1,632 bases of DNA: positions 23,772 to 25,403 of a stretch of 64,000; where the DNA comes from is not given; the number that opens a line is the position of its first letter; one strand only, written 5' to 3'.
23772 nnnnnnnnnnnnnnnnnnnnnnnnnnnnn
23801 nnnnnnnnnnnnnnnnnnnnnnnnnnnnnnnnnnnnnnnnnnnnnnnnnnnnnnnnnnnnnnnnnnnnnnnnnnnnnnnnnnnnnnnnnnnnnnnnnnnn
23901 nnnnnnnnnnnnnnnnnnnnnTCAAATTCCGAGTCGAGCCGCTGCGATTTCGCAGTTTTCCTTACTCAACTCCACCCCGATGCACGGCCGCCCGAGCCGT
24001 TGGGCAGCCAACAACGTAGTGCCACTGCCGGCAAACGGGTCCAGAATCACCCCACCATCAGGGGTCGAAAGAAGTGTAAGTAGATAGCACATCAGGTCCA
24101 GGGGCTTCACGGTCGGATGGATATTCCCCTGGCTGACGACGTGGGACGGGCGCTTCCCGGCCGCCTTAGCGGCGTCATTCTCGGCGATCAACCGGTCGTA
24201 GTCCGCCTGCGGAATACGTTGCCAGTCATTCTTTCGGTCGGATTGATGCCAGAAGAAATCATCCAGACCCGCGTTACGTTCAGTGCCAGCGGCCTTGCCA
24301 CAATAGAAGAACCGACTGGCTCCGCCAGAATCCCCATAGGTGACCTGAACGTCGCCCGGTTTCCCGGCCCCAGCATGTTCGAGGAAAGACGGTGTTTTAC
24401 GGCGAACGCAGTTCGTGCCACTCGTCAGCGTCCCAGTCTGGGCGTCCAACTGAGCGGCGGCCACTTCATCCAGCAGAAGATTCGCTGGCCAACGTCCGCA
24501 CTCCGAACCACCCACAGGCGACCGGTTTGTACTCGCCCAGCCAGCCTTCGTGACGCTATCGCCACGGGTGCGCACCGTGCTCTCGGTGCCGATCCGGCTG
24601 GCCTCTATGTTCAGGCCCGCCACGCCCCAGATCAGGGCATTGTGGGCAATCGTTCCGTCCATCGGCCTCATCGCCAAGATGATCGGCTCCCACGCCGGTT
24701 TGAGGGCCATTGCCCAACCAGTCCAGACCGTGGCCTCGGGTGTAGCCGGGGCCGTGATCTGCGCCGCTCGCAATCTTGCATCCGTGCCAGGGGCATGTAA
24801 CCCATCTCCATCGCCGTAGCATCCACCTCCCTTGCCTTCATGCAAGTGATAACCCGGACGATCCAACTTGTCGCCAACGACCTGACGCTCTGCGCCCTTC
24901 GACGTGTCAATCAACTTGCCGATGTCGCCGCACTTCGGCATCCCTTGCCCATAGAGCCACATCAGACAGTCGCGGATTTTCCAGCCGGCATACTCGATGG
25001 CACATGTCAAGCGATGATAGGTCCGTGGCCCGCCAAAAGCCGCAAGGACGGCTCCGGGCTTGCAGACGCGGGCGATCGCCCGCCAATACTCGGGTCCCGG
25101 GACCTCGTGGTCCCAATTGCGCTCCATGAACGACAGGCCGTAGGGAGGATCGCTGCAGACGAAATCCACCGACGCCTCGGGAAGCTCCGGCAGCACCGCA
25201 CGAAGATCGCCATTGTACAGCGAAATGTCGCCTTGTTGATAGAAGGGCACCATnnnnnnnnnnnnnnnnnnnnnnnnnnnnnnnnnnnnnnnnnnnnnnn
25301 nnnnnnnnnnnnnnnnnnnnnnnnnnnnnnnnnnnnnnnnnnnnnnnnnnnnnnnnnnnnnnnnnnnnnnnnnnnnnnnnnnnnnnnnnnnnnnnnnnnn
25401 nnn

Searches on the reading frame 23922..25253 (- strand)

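Call 10: search_protein_families(library=pfam, proteins=[window:23922-25253:-], max_evalue=0.01)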
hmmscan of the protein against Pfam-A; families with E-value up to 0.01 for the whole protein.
window:23922-25253:- (443 aa): 2 families
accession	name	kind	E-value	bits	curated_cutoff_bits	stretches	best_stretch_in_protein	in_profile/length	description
PF01555.25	N6_N4_Mtase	-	1.2e-25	91.2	26.7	2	368-438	159-220/221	DNA methylase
PF01170.24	UPF0020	-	1.8e-06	28.2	22.3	0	390-425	19-54/197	RMKL-like, methyltransferase domain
